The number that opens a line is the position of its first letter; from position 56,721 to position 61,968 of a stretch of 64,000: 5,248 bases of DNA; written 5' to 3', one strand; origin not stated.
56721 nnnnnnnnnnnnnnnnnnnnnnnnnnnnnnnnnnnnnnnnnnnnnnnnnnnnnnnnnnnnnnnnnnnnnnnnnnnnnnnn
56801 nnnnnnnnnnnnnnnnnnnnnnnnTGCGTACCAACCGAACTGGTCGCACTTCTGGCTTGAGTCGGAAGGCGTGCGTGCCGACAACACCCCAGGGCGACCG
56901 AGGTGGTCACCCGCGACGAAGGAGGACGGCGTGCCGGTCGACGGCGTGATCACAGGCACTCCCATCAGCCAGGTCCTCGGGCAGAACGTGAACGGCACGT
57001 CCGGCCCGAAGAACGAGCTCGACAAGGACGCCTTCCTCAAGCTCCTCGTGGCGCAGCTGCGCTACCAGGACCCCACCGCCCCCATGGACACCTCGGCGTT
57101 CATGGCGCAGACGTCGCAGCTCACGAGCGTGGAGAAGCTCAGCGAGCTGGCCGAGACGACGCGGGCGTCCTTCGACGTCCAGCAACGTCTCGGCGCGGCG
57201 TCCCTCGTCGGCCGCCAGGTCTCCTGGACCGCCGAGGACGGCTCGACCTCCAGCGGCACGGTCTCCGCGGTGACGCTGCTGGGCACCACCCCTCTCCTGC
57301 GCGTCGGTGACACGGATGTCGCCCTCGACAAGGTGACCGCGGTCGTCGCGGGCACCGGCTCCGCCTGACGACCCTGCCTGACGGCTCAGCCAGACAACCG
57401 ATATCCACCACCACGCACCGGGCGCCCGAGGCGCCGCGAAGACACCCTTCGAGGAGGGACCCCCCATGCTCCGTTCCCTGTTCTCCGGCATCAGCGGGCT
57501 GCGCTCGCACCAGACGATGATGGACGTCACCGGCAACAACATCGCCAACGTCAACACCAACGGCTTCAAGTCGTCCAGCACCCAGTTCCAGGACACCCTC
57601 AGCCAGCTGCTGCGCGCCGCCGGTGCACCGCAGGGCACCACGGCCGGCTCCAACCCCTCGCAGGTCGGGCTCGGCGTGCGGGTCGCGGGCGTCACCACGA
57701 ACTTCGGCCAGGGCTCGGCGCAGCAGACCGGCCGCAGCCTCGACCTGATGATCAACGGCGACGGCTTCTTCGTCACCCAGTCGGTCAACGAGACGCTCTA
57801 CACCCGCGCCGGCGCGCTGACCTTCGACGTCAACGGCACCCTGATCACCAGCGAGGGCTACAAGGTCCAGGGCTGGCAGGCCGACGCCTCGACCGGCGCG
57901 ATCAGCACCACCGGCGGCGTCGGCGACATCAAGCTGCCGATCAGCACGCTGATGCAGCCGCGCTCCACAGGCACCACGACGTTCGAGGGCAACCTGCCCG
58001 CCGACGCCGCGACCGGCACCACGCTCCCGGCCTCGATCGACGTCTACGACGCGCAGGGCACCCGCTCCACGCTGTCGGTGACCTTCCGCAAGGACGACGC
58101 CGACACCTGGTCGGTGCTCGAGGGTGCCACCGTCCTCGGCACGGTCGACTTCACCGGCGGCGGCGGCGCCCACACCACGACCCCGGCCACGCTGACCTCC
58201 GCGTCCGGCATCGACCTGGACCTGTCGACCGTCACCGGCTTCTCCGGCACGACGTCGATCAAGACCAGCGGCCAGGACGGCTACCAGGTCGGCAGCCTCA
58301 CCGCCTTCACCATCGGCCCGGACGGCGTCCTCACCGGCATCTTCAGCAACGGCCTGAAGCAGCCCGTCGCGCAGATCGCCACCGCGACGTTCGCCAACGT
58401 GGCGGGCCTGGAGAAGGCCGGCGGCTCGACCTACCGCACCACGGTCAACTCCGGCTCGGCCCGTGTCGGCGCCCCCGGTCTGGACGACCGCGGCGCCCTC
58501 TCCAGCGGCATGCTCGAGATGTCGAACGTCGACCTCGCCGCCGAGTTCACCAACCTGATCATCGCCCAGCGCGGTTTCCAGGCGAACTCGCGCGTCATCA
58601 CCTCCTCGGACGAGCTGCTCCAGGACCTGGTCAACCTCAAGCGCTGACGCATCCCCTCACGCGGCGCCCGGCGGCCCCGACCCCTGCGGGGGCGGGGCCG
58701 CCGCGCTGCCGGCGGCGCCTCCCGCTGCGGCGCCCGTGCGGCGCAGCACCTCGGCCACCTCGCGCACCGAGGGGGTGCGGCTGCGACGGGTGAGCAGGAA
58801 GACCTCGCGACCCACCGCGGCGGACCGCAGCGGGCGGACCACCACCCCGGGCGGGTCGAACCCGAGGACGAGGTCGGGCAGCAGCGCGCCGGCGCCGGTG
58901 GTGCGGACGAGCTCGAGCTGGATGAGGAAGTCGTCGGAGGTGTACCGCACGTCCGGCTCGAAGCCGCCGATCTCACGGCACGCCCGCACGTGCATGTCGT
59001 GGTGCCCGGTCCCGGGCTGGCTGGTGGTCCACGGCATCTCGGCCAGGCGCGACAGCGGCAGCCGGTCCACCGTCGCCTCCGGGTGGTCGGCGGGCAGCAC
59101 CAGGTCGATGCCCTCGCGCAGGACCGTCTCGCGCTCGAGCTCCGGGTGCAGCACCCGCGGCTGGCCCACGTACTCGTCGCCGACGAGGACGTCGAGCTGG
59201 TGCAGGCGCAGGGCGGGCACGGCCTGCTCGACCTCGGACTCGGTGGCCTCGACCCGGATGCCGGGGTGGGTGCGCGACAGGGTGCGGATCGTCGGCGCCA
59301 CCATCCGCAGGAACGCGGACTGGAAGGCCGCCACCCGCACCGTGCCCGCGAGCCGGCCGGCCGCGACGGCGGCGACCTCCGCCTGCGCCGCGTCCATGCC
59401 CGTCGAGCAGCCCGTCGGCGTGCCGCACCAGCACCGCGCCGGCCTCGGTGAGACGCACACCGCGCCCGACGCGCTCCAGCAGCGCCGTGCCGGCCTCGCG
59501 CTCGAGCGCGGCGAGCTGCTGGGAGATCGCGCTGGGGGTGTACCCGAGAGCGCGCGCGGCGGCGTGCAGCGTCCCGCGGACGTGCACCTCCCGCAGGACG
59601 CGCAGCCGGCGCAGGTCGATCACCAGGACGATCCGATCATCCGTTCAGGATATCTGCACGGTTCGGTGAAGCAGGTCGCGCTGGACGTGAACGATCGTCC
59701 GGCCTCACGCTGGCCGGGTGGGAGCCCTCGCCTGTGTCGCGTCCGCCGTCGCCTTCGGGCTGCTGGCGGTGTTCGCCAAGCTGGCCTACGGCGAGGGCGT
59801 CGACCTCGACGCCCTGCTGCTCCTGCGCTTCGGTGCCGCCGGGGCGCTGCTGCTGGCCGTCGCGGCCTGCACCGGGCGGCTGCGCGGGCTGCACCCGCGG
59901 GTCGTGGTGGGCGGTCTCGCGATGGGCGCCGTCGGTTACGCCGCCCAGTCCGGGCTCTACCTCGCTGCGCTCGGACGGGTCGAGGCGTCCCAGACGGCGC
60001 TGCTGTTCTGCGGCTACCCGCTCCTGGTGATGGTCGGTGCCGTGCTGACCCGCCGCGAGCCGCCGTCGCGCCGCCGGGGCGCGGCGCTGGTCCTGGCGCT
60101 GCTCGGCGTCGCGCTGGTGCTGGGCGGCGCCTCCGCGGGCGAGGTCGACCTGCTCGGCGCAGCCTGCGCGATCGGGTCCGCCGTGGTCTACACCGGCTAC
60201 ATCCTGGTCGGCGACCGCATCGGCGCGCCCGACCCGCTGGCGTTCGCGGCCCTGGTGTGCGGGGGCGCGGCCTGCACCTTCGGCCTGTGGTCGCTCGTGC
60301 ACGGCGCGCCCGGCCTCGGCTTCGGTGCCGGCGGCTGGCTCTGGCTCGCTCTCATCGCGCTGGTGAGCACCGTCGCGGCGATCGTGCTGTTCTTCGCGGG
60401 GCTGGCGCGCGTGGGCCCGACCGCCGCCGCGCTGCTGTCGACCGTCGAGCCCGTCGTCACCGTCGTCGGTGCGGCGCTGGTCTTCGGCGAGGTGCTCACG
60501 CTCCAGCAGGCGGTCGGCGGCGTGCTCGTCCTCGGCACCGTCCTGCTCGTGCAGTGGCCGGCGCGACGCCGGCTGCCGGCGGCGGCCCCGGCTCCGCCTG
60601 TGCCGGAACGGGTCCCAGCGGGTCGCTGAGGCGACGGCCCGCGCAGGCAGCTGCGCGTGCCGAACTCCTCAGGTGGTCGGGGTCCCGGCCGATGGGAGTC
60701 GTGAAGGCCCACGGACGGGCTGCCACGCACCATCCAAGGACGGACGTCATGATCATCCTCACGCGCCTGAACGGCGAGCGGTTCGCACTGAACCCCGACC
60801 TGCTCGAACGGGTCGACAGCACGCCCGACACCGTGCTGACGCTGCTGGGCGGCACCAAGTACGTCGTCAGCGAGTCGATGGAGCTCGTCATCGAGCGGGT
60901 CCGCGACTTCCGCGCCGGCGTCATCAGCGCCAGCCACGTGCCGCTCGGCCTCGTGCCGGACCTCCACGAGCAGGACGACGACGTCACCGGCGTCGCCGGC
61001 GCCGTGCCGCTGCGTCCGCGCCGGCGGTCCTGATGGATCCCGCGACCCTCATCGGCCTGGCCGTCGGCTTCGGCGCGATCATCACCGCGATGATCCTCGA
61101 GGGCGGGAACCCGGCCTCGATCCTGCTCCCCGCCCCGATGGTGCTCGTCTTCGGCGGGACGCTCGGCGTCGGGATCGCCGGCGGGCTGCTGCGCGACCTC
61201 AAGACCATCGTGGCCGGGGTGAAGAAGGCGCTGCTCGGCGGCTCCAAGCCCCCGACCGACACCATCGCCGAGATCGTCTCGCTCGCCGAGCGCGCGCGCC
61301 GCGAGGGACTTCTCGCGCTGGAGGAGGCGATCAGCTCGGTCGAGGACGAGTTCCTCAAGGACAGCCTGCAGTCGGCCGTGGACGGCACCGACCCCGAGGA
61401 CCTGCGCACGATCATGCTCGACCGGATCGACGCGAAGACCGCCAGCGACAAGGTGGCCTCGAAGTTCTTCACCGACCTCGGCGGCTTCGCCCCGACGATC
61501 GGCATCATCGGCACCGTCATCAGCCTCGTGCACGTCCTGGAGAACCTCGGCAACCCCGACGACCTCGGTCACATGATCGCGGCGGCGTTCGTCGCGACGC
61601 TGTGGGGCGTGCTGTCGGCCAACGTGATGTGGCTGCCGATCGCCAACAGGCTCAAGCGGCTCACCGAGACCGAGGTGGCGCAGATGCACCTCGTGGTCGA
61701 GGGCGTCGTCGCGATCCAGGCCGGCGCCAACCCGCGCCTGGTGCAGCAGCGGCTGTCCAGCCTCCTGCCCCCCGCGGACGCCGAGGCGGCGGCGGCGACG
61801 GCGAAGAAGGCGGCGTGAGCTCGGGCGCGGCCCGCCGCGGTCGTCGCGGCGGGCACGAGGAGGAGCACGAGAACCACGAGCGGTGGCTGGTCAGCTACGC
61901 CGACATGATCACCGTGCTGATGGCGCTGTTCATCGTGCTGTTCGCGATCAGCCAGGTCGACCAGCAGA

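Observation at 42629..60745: Recurrent ACGGA-presenting stem-loops (ANGGAN hexaloops) in leaders behind four sigma-28 promoters: a CsrA/RsmE-like post-transcriptional layer with fliW but no csrA in view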

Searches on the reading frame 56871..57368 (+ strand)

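Call 69: search_protein_families(library=pfam, proteins=[window:56871-57368:+], max_evalue=0.05)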
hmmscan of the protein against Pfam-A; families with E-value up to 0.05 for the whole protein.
window:56871-57368:+ (165 aa): 2 families
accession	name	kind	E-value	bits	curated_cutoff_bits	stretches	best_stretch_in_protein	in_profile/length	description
PF03963.19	FlgD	-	6.4e-18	65.2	27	1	44-96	20-72/75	Flagellar hook capping protein - N-terminal region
PF13861.12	FLgD_tudor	-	0.00022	21.8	26.9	1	104-156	1-58/58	FlgD Tudor-like domain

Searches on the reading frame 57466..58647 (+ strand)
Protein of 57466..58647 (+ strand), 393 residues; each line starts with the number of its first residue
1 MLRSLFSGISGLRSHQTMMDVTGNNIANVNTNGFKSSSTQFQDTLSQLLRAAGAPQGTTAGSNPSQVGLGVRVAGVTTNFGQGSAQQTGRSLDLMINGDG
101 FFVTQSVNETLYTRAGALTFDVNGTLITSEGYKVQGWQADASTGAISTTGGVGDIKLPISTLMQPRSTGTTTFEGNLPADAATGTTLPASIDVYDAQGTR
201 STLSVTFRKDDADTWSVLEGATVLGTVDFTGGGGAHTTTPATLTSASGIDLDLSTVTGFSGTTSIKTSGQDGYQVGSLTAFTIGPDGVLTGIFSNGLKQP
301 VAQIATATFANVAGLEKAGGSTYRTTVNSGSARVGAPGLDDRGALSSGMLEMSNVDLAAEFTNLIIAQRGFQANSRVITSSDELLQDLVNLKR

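Call 15: search_protein_families(library=pfam, proteins=[window:57466-58647:+], max_evalue=0.01)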
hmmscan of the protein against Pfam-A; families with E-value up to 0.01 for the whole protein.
window:57466-58647:+ (393 aa): 4 families
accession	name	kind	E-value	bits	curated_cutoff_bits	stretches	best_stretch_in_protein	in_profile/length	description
PF06429.18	Flg_bbr_C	-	8.9e-18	64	23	1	347-391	2-46/46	Flagellar basal body rod FlgEFG protein C-terminal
PF22692.1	LlgE_F_G_D1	-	9.3e-13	48.6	27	1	95-155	1-45/64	Flagellar hook protein FlgE/F/G D1 domain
PF00460.25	Flg_bb_rod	-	6.2e-08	32.9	20.7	1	8-35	4-31/31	Flagella basal body rod protein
PF07559.19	FlgE_D2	-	2.6e-06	28.4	22.7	1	178-273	14-142/142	Flagellar basal body protein FlaE D2 domain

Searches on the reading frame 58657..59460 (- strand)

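Call 69: search_protein_families(library=pfam, proteins=[window:58657-59460:-], max_evalue=0.05)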
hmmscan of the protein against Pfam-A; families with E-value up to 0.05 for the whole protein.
window:58657-59460:- (267 aa): 1 family
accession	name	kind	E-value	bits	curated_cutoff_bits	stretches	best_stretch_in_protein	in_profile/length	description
PF03466.25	LysR_substrate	-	3.6e-31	108.6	28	1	35-242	2-207/209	LysR substrate binding domain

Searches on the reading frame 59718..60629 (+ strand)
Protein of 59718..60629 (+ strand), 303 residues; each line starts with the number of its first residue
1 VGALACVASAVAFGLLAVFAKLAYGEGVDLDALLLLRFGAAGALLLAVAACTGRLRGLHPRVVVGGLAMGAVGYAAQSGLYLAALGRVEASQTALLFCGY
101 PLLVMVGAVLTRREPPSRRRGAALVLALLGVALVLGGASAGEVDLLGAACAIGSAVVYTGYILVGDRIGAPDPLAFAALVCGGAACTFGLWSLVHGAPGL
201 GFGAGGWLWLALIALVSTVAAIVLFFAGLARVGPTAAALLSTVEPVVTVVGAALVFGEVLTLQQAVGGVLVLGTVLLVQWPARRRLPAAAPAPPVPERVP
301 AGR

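Call 15: search_protein_families(library=pfam, proteins=[window:59718-60629:+], max_evalue=0.01)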
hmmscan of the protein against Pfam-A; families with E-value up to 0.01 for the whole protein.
window:59718-60629:+ (303 aa): 1 family
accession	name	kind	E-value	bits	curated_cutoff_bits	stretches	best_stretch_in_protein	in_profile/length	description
PF00892.27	EamA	-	3.1e-31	108.9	28.2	2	146-278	2-133/135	EamA-like transporter family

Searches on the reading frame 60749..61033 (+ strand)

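Call 15: search_protein_families(library=pfam, proteins=[window:60749-61033:+], max_evalue=0.01)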
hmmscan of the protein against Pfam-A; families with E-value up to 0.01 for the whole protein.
window:60749-61033:+ (94 aa): 1 family
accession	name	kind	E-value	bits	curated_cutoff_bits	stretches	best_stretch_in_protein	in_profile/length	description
PF06289.16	FlbD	-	3.2e-25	87.9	24.7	1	1-58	1-58/59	Flagellar and Swarming motility proteins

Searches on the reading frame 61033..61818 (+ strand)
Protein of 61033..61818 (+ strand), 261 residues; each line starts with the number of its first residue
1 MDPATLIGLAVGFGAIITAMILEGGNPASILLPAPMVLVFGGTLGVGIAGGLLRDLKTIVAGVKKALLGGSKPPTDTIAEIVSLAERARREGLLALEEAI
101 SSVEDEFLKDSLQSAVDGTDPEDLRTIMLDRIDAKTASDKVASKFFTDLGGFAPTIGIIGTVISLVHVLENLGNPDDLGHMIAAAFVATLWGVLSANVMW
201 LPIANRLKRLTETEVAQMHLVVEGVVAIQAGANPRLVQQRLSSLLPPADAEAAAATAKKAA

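Call 69: search_protein_families(library=pfam, proteins=[window:61033-61818:+], max_evalue=0.05)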
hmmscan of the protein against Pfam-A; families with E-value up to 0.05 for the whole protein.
window:61033-61818:+ (261 aa): 3 families
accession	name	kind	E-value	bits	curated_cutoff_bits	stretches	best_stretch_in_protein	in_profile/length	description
PF01618.21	MotA_ExbB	-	6.1e-29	100.8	22.9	1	101-218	3-125/127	MotA/TolQ/ExbB proton channel family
PF20560.3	MotA_N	-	5.1e-07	30.3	27.3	1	6-90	1-89/91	Motility protein A N-terminal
PF20739.2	TraK_2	-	0.043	13.9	25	0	106-150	30-73/198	Potential transfer protein TraK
